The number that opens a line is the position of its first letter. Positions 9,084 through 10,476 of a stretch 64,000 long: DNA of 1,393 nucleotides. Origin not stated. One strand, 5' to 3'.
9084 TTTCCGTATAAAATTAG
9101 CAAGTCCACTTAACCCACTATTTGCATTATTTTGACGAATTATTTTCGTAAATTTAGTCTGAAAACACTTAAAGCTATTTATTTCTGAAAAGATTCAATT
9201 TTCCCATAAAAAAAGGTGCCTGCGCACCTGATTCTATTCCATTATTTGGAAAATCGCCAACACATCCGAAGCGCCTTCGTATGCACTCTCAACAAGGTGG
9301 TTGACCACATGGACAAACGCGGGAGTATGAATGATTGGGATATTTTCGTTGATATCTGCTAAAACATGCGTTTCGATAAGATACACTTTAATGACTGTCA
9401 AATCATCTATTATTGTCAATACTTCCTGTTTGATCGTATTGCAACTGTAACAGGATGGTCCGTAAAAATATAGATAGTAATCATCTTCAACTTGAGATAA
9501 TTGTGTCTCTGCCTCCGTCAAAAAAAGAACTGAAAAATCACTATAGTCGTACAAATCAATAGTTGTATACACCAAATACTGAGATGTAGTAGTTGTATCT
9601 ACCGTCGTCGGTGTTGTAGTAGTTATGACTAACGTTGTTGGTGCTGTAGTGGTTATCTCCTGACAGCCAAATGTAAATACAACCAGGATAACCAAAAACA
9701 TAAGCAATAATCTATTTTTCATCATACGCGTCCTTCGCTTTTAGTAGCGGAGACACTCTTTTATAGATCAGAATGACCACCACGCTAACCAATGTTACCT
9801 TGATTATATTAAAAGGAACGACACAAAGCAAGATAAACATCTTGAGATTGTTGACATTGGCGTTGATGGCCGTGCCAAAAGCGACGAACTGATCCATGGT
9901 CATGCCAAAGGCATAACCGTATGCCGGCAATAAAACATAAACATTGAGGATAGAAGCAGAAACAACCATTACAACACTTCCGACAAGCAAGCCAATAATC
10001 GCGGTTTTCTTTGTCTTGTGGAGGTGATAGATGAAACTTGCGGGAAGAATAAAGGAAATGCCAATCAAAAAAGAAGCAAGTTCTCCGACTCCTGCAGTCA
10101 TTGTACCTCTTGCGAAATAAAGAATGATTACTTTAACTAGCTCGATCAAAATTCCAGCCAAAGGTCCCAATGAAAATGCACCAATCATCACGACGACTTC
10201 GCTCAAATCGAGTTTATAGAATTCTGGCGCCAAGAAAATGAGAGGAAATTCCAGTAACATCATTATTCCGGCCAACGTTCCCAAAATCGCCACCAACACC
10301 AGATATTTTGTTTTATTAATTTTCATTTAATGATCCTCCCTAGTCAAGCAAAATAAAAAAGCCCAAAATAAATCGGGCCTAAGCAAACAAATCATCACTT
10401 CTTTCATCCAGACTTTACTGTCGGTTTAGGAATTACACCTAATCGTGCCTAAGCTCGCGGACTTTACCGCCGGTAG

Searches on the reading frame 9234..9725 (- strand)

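Call 55: search_protein_families(library=pfam, proteins=[window:9234-9725:-], max_evalue=0.001)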
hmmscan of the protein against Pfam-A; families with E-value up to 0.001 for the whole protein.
window:9234-9725:- (163 aa): 1 family
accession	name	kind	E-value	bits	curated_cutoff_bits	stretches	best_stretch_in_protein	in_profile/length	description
PF00085.26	Thioredoxin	-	0.00011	22.6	23.5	1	73-161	11-100/103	Thioredoxin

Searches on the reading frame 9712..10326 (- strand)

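Call 55: search_protein_families(library=pfam, proteins=[window:9712-10326:-], max_evalue=0.001)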
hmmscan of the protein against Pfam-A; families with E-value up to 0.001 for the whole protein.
window:9712-10326:- (204 aa): 1 family
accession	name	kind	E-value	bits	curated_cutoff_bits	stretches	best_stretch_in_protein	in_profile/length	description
PF12822.12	ECF_trnsprt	-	5.7e-30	105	30.7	1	7-188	1-169/169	ECF transporter, substrate-specific component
